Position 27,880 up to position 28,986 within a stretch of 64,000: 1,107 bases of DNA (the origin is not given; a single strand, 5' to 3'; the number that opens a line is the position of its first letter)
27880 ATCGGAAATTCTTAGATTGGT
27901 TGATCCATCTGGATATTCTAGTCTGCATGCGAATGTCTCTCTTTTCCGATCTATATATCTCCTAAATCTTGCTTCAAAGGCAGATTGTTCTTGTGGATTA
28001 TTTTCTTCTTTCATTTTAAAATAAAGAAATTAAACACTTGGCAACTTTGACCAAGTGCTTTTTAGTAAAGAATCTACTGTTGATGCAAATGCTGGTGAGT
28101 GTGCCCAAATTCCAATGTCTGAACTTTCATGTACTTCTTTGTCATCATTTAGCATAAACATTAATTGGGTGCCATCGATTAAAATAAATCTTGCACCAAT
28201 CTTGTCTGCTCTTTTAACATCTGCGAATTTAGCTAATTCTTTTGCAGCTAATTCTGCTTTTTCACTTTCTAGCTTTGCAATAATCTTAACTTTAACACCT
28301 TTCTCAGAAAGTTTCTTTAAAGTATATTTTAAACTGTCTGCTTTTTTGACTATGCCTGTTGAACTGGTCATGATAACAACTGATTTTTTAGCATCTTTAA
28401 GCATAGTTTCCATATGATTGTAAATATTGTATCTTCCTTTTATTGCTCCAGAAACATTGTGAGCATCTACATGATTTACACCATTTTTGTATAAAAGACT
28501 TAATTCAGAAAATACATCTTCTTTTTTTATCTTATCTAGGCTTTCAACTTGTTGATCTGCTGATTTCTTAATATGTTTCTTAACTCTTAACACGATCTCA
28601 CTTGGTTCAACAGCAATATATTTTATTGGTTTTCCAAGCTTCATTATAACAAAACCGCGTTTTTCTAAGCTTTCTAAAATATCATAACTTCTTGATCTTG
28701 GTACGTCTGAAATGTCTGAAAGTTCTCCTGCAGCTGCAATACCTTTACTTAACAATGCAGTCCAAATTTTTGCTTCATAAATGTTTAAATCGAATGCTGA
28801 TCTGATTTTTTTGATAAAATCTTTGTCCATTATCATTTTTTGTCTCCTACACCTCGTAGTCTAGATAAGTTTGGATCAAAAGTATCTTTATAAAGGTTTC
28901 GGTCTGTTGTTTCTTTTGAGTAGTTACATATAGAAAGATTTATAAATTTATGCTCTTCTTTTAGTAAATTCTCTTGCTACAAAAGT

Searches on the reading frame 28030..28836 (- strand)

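Call 24: search_protein_families(library=pfam, proteins=[window:28030-28836:-], max_evalue=0.01)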
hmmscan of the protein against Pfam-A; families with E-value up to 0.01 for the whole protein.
window:28030-28836:- (268 aa): 6 families
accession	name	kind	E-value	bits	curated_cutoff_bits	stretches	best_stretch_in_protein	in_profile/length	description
PF01978.25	TrmB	-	1.2e-17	63.9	25.6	1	14-78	3-67/68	Sugar-specific transcriptional regulator TrmB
PF11495.14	Regulator_TrmB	-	0.0002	21.2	22.2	1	132-251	5-117/233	Archaeal transcriptional regulator TrmB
PF00465.25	Fe-ADH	-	0.0026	17.8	31.3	1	140-212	12-83/168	Iron-containing alcohol dehydrogenase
PF13091.12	PLDc_2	-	0.0029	17.9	27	1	144-210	3-66/132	PLD-like domain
PF20720.3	nSTAND3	-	0.0046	17.1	27.2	0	137-200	90-152/155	Novel STAND NTPase 3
PF10167.14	BORCS8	-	0.0059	17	25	0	66-156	14-96/112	BLOC-1-related complex sub-unit 8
